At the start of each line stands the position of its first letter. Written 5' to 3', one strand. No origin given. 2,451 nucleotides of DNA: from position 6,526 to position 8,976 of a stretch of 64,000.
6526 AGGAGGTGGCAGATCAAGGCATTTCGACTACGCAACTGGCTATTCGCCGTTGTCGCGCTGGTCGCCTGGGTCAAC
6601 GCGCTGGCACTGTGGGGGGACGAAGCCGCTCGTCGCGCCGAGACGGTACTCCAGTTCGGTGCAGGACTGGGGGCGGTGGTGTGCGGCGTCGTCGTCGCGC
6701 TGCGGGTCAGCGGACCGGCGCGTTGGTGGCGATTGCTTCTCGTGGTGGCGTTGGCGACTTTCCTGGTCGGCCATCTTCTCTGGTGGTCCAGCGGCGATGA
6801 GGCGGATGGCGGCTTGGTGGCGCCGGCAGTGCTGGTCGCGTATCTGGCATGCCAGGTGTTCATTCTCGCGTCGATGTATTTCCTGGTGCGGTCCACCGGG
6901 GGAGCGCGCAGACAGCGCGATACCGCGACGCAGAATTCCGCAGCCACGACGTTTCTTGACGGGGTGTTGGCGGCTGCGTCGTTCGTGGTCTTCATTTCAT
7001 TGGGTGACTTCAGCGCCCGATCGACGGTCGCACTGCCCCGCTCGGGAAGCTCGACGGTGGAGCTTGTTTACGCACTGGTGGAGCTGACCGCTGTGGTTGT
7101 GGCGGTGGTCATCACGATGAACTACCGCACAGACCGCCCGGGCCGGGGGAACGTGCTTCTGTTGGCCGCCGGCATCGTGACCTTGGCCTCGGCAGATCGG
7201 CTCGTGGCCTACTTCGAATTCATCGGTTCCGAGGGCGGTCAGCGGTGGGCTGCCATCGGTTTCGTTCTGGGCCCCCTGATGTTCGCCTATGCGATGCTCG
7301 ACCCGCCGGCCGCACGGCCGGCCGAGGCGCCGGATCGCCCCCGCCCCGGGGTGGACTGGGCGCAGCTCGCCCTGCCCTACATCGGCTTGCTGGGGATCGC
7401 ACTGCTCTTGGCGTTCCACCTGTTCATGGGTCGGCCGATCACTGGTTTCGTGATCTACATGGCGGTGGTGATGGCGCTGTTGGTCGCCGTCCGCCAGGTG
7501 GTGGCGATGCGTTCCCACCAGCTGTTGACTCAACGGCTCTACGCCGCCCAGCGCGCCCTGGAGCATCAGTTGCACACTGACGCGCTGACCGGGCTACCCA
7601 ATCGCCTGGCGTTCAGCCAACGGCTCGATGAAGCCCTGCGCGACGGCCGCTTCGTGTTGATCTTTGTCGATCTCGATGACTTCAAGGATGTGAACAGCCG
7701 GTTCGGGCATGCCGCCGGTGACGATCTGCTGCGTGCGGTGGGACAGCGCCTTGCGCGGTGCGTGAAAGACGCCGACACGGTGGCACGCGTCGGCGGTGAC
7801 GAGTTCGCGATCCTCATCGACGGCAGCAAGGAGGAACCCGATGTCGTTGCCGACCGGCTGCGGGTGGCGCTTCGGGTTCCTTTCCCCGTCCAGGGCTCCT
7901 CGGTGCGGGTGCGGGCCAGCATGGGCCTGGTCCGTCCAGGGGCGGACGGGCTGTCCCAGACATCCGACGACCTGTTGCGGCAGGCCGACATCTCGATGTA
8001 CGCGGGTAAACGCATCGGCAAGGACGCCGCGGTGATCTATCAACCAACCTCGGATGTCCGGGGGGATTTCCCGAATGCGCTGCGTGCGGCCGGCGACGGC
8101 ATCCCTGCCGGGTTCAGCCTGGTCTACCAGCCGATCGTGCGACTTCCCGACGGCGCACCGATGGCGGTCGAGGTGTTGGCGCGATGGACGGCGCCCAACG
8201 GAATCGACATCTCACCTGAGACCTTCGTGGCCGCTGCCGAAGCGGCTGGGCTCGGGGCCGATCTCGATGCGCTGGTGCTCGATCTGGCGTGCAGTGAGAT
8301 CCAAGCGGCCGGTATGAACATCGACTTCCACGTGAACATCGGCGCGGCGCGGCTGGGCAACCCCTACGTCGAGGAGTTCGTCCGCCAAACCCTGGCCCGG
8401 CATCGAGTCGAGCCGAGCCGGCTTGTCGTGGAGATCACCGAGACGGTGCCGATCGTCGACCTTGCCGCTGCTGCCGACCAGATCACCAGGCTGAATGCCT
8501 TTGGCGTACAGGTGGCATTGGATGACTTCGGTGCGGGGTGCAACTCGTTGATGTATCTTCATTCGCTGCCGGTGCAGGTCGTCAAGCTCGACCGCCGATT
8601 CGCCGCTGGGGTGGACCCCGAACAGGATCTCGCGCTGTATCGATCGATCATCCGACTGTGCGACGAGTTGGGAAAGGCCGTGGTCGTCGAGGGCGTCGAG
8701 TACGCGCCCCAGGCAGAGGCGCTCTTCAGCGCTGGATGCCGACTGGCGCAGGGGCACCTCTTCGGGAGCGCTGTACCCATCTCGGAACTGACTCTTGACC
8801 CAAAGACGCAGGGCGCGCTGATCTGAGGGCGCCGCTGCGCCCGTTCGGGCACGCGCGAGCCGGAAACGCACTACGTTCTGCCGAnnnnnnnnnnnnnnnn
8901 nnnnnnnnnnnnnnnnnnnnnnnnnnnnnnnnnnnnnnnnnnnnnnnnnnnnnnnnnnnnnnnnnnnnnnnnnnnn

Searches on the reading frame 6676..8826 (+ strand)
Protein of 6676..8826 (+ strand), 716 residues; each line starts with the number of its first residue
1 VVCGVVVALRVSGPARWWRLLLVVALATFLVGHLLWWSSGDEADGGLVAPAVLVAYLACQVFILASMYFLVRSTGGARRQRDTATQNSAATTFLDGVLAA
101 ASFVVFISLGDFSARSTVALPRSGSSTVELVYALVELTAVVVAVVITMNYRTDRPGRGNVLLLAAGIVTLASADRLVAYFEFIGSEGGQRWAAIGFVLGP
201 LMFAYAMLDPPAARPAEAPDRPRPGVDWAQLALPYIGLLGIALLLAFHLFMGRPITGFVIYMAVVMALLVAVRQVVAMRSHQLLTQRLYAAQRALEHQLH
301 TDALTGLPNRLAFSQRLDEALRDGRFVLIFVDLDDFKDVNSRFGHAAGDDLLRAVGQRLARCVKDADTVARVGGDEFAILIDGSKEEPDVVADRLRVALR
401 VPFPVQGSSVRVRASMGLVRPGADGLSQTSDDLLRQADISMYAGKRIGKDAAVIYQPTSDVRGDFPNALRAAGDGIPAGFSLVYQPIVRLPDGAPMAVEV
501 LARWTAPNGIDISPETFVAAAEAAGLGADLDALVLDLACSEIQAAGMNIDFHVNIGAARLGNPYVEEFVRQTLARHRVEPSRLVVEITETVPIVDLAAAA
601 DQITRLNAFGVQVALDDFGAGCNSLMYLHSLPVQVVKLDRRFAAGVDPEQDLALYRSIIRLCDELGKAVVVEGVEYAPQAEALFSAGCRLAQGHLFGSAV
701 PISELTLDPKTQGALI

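Call 53: search_protein_families(library=pfam, proteins=[window:6676-8826:+], max_evalue=0.001)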
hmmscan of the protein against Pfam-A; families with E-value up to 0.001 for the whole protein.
window:6676-8826:+ (716 aa): 2 families
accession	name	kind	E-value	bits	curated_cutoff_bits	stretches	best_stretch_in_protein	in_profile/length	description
PF00563.25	EAL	-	7e-56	189.7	31.3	1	479-697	12-234/236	EAL domain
PF00990.26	GGDEF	-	2.3e-35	122.2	23.8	1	300-449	2-159/161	Diguanylate cyclase, GGDEF domain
